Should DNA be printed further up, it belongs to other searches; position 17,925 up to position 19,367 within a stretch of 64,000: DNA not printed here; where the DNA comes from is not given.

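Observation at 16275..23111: Candidate undescribed anaerobic N-compound pathway: Hcr-like molybdoenzyme + saccharopine-DH-like reductase + class III aminotransferase + VOC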

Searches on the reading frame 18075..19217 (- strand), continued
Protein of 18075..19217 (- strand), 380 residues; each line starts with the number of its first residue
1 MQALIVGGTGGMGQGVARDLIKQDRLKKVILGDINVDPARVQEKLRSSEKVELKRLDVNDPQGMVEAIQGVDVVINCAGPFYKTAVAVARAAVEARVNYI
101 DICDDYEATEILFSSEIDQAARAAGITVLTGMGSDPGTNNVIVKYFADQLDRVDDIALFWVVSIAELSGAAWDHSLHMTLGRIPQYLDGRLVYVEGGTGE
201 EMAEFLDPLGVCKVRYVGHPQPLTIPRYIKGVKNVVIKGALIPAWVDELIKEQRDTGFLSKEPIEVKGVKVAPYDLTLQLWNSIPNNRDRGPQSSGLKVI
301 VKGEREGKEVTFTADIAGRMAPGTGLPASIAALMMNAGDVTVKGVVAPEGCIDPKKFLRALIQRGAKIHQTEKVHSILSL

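Call 53: find_encoding_contigs(protein=P0354, flank=10000, max_places=1)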
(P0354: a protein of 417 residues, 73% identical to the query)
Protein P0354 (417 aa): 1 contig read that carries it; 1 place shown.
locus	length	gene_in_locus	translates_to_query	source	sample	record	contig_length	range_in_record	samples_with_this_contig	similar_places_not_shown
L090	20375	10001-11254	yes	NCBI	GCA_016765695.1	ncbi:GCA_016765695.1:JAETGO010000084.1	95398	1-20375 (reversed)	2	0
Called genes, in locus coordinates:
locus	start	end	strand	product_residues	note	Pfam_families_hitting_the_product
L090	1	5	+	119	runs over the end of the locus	PF02410:RsfS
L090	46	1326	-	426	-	PF00768:Peptidase_S11, PF13354:Beta-lactamase2 (weak), PF07943:PBP5_C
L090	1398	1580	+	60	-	-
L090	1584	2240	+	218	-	PF10531:SLBB, PF14520:HHH_5 (faint), PF12826:HHH_2 (faint), PF06514:PsbU (weak), PF00633:HHH (weak), PF12836:HHH_3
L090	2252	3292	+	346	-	-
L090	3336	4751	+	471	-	PF12390:Se-cys_synth_N (faint), PF03841:SelA, PF00266:Aminotran_5 (faint)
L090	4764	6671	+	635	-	PF00009:GTP_EFTU, PF01926:MMR_HSR1 (faint), PF03144:GTP_EFTU_D2, PF25461:Beta-barrel_SelB, PF09106:WHD_2nd_SelB, PF09107:WHD_3rd_SelB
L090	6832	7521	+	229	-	PF00072:Response_reg, PF00486:Trans_reg_C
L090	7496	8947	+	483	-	PF17203:sCache_3_2 (weak), PF23846:Cache_WalK (weak), PF00672:HAMP, PF00512:HisKA, PF02518:HATPase_c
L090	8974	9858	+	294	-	PF10646:Germane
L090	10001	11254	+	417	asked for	PF00202:Aminotran_3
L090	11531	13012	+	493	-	PF00474:SSF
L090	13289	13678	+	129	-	-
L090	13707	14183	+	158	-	PF01899:MNHE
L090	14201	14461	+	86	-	PF04066:MrpF_PhaF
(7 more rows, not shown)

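Call 61: predict_structure(alignment_id=A1)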
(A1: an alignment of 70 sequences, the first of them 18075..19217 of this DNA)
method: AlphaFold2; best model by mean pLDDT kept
length: 380 residues; sequences in the alignment: 70
mean_pLDDT: 96.9   pTM: 0.94
mean pLDDT of the five models: 96.9, 96.9, 96.5, 96.4, 96.4
residues with pLDDT >= 90: 369; 70-90: 11; 50-70: 0; < 50: 0
segments of 3 or more residues with pLDDT < 50: none
pLDDT, mean of each block of 10 residues (from residue 1): 98 98 98 95 97 98 98 98 97 99 98 95 98 98 99 99 95 95 98 98 98 98 98 98 96 95 96 95 92 98 97 98 96 98 98 99 98 89
secondary structure, 60 per line:
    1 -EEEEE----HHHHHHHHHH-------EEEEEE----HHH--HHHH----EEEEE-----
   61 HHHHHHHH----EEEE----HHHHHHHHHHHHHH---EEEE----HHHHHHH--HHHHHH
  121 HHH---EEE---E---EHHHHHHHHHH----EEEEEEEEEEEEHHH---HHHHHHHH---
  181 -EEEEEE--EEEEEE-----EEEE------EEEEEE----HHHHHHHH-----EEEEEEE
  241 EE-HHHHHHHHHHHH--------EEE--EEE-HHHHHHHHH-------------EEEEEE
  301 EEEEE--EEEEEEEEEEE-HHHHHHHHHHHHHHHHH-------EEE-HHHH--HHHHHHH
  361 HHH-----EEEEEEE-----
elements in order: E2-6 H11-20 E28-33 H43-46 E51-55 H61-68 E73-76 H81-94 E98-101 H106-112 H115-123 E127-129 H138-147 E152-163 H170-177 E182-187 E190-195 E201-204 E211-216 H221-228 E234-242 H244-255 E264-266 E269-271 H273-281 E295-305 E308-318 H320-336 E344-346 H348-351 H354-363 E369-375

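Call 63: search_protein_families(library=pfam, proteins=[L084:11333-11785:+, L087:12502-13578:+], max_evalue=0.0001)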
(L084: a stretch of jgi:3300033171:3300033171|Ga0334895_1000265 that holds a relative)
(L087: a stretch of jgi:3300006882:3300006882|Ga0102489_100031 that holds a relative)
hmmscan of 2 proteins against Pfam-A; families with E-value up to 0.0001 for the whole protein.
L084:11333-11785:+ (150 aa): 0 families

L087:12502-13578:+ (358 aa): 0 families

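Call 64: fold_search(model_id=the predicted structure, library=pdb)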
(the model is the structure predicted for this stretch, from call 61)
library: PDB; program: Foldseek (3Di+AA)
matches with E <= 10: 1451; with E <= 0.001: 502
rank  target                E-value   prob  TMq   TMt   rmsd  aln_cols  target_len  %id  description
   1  4ina_B                7.1e-28  1.00  0.80  0.77   3.8       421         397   19  Crystal Structure of the Q7MSS8_WOLSU protein from Wolinella succinogenes. Northeast Structural Genomics Consortium Ta (released 2013-01-16)
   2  4ina_A                9.6e-28  1.00  0.80  0.77   3.9       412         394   20  Crystal Structure of the Q7MSS8_WOLSU protein from Wolinella succinogenes. Northeast Structural Genomics Consortium Ta (released 2013-01-16)
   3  8deb_A                1.4e-27  1.00  0.82  0.78   3.6       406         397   18  Bacteroides fragilis carboxyspermidine dehydrogenase (released 2023-08-02)
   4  8h52                  2.6e-27  1.00  0.83  0.80   3.5       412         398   20  Crystal structure of Helicobacter pylori carboxyspermidine dehydrogenase in complex with NADP (released 2022-11-09)
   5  8deb_B                3.5e-27  1.00  0.80  0.81   3.4       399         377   16  Bacteroides fragilis carboxyspermidine dehydrogenase (released 2023-08-02)
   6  8h4z_B                4.2e-27  1.00  0.81  0.79   3.5       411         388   20  Crystal structure of carboxyspermidine dehydrogenase from Helicobacter pylori in space group P21212 (released 2022-11-09)
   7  8h4z_C                1.7e-26  1.00  0.79  0.78   3.6       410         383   20  Crystal structure of carboxyspermidine dehydrogenase from Helicobacter pylori in space group P21212 (released 2022-11-09)
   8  8h4z_D                2.7e-26  1.00  0.81  0.78   3.6       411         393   20  Crystal structure of carboxyspermidine dehydrogenase from Helicobacter pylori in space group P21212 (released 2022-11-09)
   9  8h4z_A                2.7e-26  1.00  0.80  0.77   3.7       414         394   20  Crystal structure of carboxyspermidine dehydrogenase from Helicobacter pylori in space group P21212 (released 2022-11-09)
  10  8h50_B                4.1e-26  1.00  0.80  0.78   3.4       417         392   20  Crystal structure of carboxyspermidine dehydrogenase from Helicobacter pylori in space group C2221 (released 2022-11-09)
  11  8h50_C                9.4e-26  1.00  0.80  0.78   3.7       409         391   21  Crystal structure of carboxyspermidine dehydrogenase from Helicobacter pylori in space group C2221 (released 2022-11-09)
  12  4rl6_A                9.9e-25  1.00  0.79  0.73   4.5       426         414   19  Crystal Structure of the Q04L03_STRP2 protein from Streptococcus pneumoniae. Northeast Structural Genomics Consortium  (released 2014-11-05)
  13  8h50_A                1.5e-24  1.00  0.80  0.78   3.5       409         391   20  Crystal structure of carboxyspermidine dehydrogenase from Helicobacter pylori in space group C2221 (released 2022-11-09)
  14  4rl6_B                6.9e-24  1.00  0.77  0.74   4.7       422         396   19  Crystal Structure of the Q04L03_STRP2 protein from Streptococcus pneumoniae. Northeast Structural Genomics Consortium  (released 2014-11-05)
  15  3abi_A                4.0e-23  1.00  0.74  0.81   3.7       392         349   18  Crystal Structure of L-Lysine Dehydrogenase from Hyperthermophilic Archaeon Pyrococcus horikoshii (released 2009-12-29)
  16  3abi_B                6.7e-22  1.00  0.73  0.80   4.3       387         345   19  Crystal Structure of L-Lysine Dehydrogenase from Hyperthermophilic Archaeon Pyrococcus horikoshii (released 2009-12-29)
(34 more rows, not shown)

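Call 70: search_protein_families(library=pfam, proteins=[L039:211-615:-, L037:716-2017:+, L021:18009-18782:+], max_evalue=0.0001)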
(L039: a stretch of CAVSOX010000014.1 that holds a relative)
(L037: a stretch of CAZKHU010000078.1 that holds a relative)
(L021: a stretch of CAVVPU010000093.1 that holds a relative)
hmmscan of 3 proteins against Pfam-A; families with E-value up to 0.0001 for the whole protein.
L039:211-615:- (134 aa): 1 family
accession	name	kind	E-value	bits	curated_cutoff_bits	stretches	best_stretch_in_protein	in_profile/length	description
PF02310.24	B12-binding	-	3e-23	82.4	32.1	1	8-114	2-110/121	B12 binding domain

L037:716-2017:+ (433 aa): 2 families
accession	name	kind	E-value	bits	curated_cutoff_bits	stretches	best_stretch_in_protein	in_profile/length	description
PF14535.12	AMP-binding_C_2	-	2.8e-24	85.6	25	1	338-432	2-96/96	AMP-binding enzyme C-terminal domain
PF00501.34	AMP-binding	-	2.2e-12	46.9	29.9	1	80-287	159-374/384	AMP-binding enzyme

L021:18009-18782:+ (257 aa): 3 families
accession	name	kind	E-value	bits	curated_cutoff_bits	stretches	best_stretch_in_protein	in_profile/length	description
PF00005.33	ABC_tran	-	5.7e-27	95.4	25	1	35-180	1-136/137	ABC transporter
PF13304.12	AAA_21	-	1.4e-06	29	27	0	50-67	4-21/304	AAA domain, putative AbiEii toxin, Type IV TA system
PF12399.14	BCA_ABC_TP_C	-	8.9e-06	25.6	25.5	1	233-253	5-25/27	Branched-chain amino acid ATP-binding cassette transporter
